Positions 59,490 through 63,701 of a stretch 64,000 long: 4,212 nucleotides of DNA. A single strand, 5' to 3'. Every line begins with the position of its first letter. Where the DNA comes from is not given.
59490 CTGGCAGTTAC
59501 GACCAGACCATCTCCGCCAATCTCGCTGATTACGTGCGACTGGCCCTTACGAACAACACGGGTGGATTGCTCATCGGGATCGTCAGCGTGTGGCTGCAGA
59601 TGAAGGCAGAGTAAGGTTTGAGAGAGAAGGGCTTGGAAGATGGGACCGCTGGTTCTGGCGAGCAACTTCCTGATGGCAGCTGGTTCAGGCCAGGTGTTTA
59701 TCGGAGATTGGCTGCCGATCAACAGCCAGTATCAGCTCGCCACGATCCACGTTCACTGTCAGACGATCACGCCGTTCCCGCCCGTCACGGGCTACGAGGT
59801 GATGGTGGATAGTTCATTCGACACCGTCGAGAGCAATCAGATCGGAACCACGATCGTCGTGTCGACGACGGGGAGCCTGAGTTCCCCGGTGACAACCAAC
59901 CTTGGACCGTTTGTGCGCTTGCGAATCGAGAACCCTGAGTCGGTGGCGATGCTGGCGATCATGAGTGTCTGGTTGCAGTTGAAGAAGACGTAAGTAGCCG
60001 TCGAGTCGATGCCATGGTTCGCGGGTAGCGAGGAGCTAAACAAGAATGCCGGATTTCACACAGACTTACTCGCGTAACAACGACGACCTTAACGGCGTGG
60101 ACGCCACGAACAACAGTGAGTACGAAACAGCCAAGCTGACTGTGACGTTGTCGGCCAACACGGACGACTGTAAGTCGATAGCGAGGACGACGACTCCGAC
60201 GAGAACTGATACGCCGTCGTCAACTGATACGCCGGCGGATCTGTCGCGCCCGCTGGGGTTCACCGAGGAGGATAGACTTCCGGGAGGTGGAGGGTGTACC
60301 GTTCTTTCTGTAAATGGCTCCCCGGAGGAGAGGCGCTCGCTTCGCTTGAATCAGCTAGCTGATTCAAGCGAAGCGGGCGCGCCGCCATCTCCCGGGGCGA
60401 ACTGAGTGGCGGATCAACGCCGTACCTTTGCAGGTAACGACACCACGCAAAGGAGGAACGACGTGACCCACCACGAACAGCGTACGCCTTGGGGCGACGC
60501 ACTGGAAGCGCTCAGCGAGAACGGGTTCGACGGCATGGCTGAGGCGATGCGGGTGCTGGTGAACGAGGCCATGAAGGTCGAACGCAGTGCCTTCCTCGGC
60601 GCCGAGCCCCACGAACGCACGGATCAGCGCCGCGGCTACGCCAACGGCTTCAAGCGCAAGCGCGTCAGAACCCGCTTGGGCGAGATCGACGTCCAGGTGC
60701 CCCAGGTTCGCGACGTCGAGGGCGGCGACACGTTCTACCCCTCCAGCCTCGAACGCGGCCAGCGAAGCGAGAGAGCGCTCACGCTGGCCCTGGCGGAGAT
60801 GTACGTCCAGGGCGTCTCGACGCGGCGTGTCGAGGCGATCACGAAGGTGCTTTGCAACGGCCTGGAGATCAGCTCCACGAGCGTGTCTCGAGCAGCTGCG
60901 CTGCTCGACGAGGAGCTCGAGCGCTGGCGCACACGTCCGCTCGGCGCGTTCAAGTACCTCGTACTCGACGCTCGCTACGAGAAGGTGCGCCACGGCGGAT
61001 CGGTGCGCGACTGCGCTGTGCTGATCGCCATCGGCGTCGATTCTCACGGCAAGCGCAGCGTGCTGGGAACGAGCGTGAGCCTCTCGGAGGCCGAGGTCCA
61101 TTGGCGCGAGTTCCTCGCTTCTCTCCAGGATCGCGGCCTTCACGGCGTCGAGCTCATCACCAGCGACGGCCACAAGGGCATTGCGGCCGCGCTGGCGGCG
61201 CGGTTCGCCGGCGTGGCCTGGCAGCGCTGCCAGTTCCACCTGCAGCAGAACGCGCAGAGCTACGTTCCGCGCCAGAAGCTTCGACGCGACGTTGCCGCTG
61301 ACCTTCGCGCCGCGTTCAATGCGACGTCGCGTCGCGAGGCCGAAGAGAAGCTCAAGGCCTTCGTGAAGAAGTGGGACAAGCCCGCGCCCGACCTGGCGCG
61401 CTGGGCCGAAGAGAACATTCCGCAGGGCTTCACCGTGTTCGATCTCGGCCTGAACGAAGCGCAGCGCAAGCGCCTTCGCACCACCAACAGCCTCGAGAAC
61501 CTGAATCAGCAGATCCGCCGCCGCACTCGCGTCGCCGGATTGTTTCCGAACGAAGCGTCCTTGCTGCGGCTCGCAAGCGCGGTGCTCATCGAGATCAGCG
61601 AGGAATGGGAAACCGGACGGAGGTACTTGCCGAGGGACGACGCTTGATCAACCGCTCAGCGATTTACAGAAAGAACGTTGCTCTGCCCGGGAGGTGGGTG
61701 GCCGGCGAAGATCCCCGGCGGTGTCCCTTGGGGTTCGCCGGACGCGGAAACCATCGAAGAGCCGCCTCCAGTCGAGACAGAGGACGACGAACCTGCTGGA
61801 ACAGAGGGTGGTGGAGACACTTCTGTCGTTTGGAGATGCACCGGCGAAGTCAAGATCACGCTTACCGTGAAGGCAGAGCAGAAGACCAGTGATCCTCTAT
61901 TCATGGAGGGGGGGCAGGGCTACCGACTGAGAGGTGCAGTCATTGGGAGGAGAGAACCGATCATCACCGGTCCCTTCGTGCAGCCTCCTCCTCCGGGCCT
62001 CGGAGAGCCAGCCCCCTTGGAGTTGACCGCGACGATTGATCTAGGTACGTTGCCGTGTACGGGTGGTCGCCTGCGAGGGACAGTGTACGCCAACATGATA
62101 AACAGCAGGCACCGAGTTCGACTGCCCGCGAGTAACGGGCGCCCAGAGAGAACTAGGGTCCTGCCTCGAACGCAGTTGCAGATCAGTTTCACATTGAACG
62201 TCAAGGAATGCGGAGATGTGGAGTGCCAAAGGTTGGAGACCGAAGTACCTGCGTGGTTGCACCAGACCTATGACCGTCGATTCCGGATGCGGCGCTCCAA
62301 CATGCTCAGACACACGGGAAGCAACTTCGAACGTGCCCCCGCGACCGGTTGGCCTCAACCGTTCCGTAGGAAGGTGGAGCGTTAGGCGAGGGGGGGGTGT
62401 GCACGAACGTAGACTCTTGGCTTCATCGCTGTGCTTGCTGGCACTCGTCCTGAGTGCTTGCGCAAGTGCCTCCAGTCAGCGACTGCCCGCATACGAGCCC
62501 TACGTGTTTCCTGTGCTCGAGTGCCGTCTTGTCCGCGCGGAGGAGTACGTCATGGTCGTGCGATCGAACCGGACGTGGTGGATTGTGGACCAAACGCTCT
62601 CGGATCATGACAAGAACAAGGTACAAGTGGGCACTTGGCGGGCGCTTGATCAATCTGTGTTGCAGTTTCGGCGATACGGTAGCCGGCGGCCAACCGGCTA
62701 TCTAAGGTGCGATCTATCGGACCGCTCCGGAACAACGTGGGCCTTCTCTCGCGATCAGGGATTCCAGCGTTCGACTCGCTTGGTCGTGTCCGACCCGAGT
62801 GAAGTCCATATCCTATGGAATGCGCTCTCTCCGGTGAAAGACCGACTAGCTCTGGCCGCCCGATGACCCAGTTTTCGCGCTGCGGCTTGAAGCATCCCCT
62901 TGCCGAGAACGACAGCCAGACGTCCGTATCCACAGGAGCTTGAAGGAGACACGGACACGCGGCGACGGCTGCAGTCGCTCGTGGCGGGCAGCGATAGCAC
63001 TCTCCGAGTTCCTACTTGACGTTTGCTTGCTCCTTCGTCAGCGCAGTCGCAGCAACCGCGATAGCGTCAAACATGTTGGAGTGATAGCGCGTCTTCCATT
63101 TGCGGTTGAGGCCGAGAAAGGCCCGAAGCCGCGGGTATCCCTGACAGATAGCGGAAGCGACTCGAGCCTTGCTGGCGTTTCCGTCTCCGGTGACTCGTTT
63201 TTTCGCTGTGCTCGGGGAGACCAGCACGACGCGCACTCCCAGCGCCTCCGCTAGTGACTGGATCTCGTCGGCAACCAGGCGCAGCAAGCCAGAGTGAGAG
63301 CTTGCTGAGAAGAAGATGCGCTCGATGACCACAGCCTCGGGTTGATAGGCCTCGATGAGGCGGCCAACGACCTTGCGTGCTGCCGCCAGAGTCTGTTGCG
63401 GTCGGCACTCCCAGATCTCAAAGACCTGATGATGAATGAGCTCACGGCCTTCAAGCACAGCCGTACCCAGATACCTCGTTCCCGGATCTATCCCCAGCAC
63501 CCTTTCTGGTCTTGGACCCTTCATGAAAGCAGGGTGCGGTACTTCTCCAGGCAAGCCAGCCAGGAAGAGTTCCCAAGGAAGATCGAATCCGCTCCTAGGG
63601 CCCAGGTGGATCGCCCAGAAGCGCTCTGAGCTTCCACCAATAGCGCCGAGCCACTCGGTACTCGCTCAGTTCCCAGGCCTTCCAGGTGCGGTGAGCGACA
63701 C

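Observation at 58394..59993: Tandem array of four diverged ~118-aa paralogs of an unrecognised family (LVLAKNF…HVHCQT…FDTVES.QIG…VWLQ.K).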

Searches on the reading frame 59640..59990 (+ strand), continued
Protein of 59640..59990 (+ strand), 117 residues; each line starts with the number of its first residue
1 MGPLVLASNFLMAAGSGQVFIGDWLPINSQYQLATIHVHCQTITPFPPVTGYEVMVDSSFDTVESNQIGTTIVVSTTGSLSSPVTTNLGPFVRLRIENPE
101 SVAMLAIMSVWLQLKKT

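Call 92: search_protein_families(library=pfam, proteins=[L007:2-2374:+, L001:5414-6877:-, L001:3605-4918:-, L001:8300-8623:+, L014:5541-7709:+, L018:5188-6414:+, L020:5245-6114:+, L015:1-1110:+, L004:5545-8340:-, L003:1352-2167:+], max_evalue=0.001)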
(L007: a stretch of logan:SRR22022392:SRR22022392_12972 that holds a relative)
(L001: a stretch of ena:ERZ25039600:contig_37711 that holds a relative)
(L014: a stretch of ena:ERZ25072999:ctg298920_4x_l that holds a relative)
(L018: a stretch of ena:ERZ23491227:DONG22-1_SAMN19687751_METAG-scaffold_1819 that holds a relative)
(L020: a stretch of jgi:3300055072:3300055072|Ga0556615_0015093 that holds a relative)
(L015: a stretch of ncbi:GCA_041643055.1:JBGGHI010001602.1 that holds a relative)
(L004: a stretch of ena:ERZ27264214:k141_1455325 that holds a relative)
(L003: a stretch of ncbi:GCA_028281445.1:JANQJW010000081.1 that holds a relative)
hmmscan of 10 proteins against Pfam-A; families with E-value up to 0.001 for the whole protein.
L007:2-2374:+ (790 aa): 14 families
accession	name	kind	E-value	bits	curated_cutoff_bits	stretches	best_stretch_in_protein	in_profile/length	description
PF13620.12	CarboxypepD_reg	-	2.6e-46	156.3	32.3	3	343-412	2-65/82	Carboxypeptidase regulatory-like domain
PF13715.12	CarbopepD_reg_2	-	1.5e-20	73.4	32.2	1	343-423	1-73/88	CarboxypepD_reg-like domain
PF20598.4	DUF6795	-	8e-15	55.4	27.4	1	344-391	2-46/103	Domain of unknown function (DUF6795)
PF14686.12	fn3_3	-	1.5e-12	47.5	24.4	0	648-669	32-53/75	Polysaccharide lyase family 4, domain II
PF17210.9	SdrD_B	-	6.4e-10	39.7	29.7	1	523-574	16-65/112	SdrD B-like domain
PF09430.16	EMC7_beta-sandw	-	2.4e-09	37.8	26.6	0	533-574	9-46/122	ER membrane protein complex subunit 7, beta-sandwich domain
PF10670.15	DUF4198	-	1e-08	36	34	0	343-394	149-199/209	Domain of unknown function (DUF4198)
PF17802.7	SpaA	-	1e-07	32.4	23.1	0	349-395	10-53/91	Prealbumin-like fold domain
PF00775.27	Dioxygenase_C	-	8.6e-07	29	27.3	0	313-394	2-94/182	Dioxygenase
PF02369.22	Big_1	-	6.9e-06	26.5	34.9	0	343-387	21-63/93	Bacterial Ig-like domain (group 1)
PF07210.18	DUF1416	-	1.2e-05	25.6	23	0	332-414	11-86/97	Protein of unknown function (DUF1416)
PF25020.1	TTR_TEN1-4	-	0.00049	20.4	27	0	169-211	7-47/86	Teneurin TTR-like domain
PF16371.11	MetallophosN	-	0.00072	20.2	35.6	0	13-33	20-40/77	N terminal of Calcineurin-like phosphoesterase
PF01060.29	TTR-52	-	0.00073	20.5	24.9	0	13-29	31-47/79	Transthyretin-like family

L001:5414-6877:- (487 aa): 0 families

L001:3605-4918:- (437 aa): 0 families

L001:8300-8623:+ (108 aa): 0 families

L014:5541-7709:+ (723 aa): 0 families

L018:5188-6414:+ (409 aa): 0 families

L020:5245-6114:+ (290 aa): 0 families

L015:1-1110:+ (370 aa): 0 families

L004:5545-8340:- (931 aa): 0 families

L003:1352-2167:+ (272 aa): 0 families

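Call 93: search_protein_families(library=pfam, proteins=[L002:2830-5997:-, L014:7760-9925:-, L012:1218-3047:-, L020:2634-5051:+], max_evalue=0.01)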
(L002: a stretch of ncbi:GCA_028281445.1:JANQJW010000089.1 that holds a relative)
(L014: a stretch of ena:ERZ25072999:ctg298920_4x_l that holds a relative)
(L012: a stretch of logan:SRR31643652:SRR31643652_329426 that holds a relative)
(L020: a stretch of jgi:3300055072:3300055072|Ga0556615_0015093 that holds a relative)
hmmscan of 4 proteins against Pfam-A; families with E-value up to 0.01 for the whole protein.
L002:2830-5997:- (1055 aa): 4 families
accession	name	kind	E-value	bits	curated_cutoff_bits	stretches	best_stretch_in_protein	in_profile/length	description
PF13620.12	CarboxypepD_reg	-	3.9e-47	158.9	32.3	4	231-306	1-77/82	Carboxypeptidase regulatory-like domain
PF13715.12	CarbopepD_reg_2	-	4.9e-16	59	32.2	0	233-304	2-68/88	CarboxypepD_reg-like domain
PF09430.16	EMC7_beta-sandw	-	7.5e-07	29.8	26.6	0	992-1019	17-43/122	ER membrane protein complex subunit 7, beta-sandwich domain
PF20598.4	DUF6795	-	0.0048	17.6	27.4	0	234-275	3-43/103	Domain of unknown function (DUF6795)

L014:7760-9925:- (721 aa): 2 families
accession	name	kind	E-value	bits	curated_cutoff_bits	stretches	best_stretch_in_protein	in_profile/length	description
PF13620.12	CarboxypepD_reg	-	4e-11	43.6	32.3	0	678-719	40-82/82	Carboxypeptidase regulatory-like domain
PF02369.22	Big_1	-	3.1e-05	24.4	34.9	0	440-494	20-77/93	Bacterial Ig-like domain (group 1)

L012:1218-3047:- (609 aa): 5 families
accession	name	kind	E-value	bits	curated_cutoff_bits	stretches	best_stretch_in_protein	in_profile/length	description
PF13620.12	CarboxypepD_reg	-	6.4e-28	97.4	32.3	2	136-215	2-81/82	Carboxypeptidase regulatory-like domain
PF13715.12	CarbopepD_reg_2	-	8.2e-09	35.8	32.2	1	136-190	1-52/88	CarboxypepD_reg-like domain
PF02369.22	Big_1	-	4.8e-06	27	34.9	1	135-190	20-80/93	Bacterial Ig-like domain (group 1)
PF10670.15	DUF4198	-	7.2e-06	26.7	34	1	130-191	143-208/209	Domain of unknown function (DUF4198)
PF20598.4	DUF6795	-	0.0014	19.3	27.4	0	35-83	1-48/103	Domain of unknown function (DUF6795)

L020:2634-5051:+ (806 aa): 7 families
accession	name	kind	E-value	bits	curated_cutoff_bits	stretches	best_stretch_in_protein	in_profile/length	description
PF13620.12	CarboxypepD_reg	-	4.9e-41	139.4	32.3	5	656-715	2-61/82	Carboxypeptidase regulatory-like domain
PF02369.22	Big_1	-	2.9e-07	31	34.9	0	138-192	24-79/93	Bacterial Ig-like domain (group 1)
PF25020.1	TTR_TEN1-4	-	2.8e-05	24.4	27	0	654-699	7-50/86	Teneurin TTR-like domain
PF00775.27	Dioxygenase_C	-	4.4e-05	23.5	27.3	0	138-159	35-56/182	Dioxygenase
PF13715.12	CarbopepD_reg_2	-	8.1e-05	23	32.2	0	656-713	1-55/88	CarboxypepD_reg-like domain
PF10670.15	DUF4198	-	0.00084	20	34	0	128-180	142-194/209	Domain of unknown function (DUF4198)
PF15976.11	CooC_C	-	0.002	18.6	29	0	574-620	18-63/93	CS1-pili formation C-terminal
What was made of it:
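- Tried and rejected: It was rejected: they are multi-repeat 'beads on a string' proteins without plug or barrel matches (call 93).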

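Call 97: search_solved_structures(query=L001:10383-11762:+, max_evalue=1)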
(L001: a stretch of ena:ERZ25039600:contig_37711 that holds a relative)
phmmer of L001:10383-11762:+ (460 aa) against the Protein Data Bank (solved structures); distinct sequences matched with E-value up to 1: 0.

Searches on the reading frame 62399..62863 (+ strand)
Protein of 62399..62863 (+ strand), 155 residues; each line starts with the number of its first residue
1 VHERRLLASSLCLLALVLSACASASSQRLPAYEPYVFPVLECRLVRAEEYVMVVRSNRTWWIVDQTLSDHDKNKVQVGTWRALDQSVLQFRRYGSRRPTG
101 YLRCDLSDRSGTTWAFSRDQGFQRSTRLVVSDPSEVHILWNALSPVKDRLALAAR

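Call 96: search_solved_structures(query=window:62399-62863:+, max_evalue=1)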
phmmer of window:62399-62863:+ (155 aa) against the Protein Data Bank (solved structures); distinct sequences matched with E-value up to 1: 0.

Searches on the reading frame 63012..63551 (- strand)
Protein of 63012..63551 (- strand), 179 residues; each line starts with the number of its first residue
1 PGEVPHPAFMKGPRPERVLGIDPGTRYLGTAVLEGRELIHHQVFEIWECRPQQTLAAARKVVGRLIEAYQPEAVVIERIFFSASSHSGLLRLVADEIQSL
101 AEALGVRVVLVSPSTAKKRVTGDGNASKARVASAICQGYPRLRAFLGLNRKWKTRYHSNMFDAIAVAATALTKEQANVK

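Call 35: search_protein_families(library=pfam, proteins=[window:63012-63551:-], max_evalue=0.01)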
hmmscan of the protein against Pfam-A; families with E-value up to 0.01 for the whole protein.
window:63012-63551:- (179 aa): 2 families
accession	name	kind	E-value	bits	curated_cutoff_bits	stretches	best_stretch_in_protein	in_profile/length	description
PF02075.23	RuvC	-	3.3e-13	50.2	22.2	1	18-167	1-145/148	Crossover junction endodeoxyribonuclease RuvC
PF03652.20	RuvX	-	0.0016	19.3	29.2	1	17-111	2-92/134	Holliday junction resolvase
